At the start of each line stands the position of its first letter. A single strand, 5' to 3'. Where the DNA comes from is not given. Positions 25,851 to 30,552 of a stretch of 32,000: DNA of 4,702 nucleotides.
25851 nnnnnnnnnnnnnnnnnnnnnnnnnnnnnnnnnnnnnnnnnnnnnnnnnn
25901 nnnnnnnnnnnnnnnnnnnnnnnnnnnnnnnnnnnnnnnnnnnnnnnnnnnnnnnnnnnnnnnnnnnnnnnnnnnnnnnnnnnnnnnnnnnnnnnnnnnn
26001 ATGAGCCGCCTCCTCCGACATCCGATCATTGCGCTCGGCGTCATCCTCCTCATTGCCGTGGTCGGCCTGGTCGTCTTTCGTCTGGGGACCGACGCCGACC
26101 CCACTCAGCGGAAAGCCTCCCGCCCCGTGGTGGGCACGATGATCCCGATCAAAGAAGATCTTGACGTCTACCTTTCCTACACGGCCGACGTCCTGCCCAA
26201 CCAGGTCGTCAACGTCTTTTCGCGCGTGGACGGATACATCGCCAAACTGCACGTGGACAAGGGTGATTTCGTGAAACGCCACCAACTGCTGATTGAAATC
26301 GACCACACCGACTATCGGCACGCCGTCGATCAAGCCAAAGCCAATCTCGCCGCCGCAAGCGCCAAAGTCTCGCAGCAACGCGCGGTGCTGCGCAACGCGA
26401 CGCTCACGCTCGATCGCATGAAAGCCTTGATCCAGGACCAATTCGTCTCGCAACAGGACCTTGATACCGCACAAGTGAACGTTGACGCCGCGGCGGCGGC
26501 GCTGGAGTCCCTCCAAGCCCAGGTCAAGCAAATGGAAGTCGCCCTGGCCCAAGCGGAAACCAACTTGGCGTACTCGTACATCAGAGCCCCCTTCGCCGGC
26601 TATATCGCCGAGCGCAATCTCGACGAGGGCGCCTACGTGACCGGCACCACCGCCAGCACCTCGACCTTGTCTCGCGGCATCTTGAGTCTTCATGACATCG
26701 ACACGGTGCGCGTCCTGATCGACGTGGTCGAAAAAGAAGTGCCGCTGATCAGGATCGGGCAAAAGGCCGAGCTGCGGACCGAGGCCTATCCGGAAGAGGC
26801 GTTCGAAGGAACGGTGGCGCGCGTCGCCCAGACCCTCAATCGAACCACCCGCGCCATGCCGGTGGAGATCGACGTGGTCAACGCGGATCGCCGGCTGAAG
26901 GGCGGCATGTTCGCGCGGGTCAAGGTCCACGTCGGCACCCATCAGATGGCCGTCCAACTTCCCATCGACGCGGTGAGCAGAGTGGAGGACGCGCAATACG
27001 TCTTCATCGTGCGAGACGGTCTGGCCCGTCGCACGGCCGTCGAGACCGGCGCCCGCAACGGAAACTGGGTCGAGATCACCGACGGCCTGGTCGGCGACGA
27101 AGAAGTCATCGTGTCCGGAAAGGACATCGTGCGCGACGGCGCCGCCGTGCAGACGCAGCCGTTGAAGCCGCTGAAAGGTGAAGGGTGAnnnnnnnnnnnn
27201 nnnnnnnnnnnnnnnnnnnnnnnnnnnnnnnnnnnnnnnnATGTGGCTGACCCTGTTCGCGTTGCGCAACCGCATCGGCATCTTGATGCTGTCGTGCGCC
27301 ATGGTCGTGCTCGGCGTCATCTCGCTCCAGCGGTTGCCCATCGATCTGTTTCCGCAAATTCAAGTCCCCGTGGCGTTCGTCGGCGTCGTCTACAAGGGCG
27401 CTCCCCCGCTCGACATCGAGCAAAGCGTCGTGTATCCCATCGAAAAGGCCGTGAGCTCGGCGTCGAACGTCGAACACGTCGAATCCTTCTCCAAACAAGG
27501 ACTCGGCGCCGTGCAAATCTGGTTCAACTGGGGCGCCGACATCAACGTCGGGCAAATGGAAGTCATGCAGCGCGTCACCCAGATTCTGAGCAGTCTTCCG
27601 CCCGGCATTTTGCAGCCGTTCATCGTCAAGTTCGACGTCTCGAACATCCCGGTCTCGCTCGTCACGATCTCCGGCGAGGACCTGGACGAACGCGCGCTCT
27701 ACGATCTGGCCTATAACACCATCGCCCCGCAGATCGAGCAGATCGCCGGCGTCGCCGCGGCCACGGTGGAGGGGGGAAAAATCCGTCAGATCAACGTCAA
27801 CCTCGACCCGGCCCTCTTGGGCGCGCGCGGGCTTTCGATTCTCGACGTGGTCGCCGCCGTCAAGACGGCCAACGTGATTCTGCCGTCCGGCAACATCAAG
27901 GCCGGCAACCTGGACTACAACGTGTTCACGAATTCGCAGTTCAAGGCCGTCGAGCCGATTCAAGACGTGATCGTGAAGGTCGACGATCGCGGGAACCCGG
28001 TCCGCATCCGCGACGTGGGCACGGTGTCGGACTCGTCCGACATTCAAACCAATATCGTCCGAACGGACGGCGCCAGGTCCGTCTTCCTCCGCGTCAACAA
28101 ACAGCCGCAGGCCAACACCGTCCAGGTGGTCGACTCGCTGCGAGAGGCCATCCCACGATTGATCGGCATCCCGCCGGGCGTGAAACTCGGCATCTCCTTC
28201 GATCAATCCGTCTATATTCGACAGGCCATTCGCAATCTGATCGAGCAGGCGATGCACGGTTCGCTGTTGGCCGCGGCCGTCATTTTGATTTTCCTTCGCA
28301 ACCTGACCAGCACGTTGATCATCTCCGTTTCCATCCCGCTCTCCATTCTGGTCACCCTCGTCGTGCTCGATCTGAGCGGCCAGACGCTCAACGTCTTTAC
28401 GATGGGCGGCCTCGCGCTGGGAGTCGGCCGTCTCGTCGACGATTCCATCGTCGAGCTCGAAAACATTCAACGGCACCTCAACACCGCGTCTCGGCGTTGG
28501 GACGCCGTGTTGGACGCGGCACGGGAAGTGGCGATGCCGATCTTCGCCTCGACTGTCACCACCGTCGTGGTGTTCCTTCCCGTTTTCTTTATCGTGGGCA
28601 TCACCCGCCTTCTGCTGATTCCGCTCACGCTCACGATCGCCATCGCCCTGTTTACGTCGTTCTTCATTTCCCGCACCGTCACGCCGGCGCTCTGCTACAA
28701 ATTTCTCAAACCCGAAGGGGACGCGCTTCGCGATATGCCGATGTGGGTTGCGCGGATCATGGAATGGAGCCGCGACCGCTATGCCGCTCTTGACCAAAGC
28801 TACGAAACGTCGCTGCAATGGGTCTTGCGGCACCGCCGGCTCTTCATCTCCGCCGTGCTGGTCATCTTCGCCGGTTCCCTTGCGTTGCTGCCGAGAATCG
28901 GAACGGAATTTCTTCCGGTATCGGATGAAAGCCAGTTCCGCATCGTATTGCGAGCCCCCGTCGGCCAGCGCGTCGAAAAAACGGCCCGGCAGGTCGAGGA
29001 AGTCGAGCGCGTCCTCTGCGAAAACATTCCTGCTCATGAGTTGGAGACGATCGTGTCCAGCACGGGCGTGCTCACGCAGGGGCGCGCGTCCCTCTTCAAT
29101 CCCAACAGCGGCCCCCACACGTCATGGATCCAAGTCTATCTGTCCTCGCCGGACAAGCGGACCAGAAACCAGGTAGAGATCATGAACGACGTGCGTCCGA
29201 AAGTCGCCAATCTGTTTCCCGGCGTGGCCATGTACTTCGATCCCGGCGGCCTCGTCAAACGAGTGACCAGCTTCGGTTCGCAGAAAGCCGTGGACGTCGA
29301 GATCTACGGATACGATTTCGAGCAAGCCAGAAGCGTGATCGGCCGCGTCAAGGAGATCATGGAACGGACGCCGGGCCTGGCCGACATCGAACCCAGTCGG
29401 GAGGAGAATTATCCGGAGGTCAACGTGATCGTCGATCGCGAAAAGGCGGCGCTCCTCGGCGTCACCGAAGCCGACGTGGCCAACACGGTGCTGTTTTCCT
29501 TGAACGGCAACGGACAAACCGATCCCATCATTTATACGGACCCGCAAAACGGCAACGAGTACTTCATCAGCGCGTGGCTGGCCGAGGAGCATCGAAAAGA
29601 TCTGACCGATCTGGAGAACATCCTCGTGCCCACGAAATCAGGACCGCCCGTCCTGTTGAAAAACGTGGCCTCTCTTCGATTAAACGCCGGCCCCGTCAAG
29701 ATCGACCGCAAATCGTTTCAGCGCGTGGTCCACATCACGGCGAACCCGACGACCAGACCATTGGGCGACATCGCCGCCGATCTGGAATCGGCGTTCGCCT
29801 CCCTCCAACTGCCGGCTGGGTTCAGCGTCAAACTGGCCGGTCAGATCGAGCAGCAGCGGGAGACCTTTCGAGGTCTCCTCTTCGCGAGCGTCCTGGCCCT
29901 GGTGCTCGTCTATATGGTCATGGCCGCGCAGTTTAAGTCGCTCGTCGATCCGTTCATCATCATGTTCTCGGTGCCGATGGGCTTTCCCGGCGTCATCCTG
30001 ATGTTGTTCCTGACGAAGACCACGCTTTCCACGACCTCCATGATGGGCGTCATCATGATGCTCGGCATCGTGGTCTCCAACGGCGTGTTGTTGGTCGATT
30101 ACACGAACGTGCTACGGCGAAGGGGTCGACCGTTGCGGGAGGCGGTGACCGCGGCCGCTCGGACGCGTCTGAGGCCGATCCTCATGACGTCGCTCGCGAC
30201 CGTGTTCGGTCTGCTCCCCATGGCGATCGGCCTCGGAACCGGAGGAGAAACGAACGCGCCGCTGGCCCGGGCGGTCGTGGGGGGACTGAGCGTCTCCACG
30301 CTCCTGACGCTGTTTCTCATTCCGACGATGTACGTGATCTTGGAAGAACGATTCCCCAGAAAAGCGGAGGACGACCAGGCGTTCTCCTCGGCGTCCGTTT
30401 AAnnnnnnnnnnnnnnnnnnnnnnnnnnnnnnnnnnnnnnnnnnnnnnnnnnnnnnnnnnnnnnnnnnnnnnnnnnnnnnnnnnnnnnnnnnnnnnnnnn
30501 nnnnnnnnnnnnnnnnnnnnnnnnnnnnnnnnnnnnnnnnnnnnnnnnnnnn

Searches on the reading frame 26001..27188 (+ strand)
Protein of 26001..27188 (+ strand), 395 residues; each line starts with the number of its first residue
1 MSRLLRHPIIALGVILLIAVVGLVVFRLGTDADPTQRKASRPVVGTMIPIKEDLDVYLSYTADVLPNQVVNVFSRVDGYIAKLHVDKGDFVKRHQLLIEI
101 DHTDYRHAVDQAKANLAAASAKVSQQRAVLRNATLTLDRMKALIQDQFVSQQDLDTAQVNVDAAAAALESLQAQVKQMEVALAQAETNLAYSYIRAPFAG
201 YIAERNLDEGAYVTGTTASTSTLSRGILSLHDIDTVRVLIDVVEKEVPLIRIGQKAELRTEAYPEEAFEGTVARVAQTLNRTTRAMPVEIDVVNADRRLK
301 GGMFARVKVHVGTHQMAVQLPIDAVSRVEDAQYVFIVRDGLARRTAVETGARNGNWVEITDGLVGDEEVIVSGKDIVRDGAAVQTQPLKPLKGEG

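Call 32: search_protein_families(library=pfam, proteins=[window:26001-27188:+], max_evalue=10)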
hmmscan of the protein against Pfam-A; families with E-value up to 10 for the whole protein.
window:26001-27188:+ (395 aa): 11 families
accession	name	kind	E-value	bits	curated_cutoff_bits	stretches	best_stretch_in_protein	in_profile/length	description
PF16576.10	HlyD_D23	-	3e-31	108.8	30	1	67-305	17-214/214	Barrel-sandwich domain of CusB or HlyD membrane-fusion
PF13437.12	HlyD_3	-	3.9e-16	60.2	22.2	2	194-300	2-104/106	HlyD family secretion protein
PF13533.13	Biotin_lipoyl_2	-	1.6e-05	25.1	29.8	1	70-101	1-32/32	Biotin-lipoyl like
PF00529.27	CusB_dom_1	-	0.00029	21.5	26.5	1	114-303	12-81/89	Cation efflux system protein CusB domain 1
PF02321.23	OEP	-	0.016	15.4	22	1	105-185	105-185/187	Outer membrane efflux protein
PF00364.28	Biotin_lipoyl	-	0.035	14.4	22.1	1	71-100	44-73/73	Biotin-requiring enzyme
PF10473.14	CENP-F_leu_zip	-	0.037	14.5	34.5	1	127-190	13-76/140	Leucine-rich repeats of kinetochore protein Cenp-F/LEK1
PF07321.17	YscO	-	0.29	11.6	28.8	1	107-190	24-104/149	Type III secretion protein YscO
PF05008.21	V-SNARE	-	2.6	9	25.9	0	103-146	10-54/92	Vesicle transport v-SNARE protein N-terminus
PF02050.21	FliJ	-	3.9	8.2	28.4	0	110-195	1-88/123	Flagellar FliJ protein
PF20882.2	Sos7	-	5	7.8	27.3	0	146-191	28-73/75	Kinetochore protein Sos7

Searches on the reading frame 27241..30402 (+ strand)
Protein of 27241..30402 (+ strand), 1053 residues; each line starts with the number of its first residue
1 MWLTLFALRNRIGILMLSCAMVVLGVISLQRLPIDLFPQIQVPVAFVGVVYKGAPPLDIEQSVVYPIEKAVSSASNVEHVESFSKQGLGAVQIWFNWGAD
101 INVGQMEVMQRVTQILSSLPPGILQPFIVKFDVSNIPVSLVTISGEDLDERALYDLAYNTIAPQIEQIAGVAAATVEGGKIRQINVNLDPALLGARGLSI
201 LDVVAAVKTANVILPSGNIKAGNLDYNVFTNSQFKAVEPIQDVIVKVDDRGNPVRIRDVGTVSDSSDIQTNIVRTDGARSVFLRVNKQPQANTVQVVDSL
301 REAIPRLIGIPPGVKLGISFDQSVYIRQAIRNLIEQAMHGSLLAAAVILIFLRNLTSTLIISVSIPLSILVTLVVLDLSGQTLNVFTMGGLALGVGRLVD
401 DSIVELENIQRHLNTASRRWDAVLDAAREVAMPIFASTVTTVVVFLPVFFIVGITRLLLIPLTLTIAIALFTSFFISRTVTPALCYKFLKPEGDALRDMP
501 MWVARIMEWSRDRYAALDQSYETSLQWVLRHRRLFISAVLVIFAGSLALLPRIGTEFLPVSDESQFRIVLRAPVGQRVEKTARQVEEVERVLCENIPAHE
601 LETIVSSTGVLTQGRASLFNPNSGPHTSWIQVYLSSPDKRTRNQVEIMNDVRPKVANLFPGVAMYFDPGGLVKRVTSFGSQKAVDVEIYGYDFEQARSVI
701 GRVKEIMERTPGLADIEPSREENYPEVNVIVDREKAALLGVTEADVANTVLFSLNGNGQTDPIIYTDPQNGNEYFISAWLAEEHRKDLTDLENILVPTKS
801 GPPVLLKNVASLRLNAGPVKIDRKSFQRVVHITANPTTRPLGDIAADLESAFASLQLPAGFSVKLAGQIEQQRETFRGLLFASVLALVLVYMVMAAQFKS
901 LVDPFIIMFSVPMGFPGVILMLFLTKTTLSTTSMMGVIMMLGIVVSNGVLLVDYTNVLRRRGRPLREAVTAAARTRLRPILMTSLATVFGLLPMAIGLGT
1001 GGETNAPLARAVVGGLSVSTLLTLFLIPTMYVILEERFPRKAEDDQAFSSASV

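Call 8: search_protein_families(library=pfam, proteins=[window:27241-30402:+], max_evalue=0.001)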
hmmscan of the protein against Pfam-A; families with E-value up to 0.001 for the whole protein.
window:27241-30402:+ (1053 aa): 2 families
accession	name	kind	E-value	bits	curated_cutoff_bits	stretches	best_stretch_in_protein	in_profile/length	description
PF00873.25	ACR_tran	-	1.2e-236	788.4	28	1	6-1034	4-1020/1021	AcrB/AcrD/AcrF family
PF03176.21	MMPL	-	8.7e-15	54.9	20.5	2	822-1042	84-313/333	MMPL family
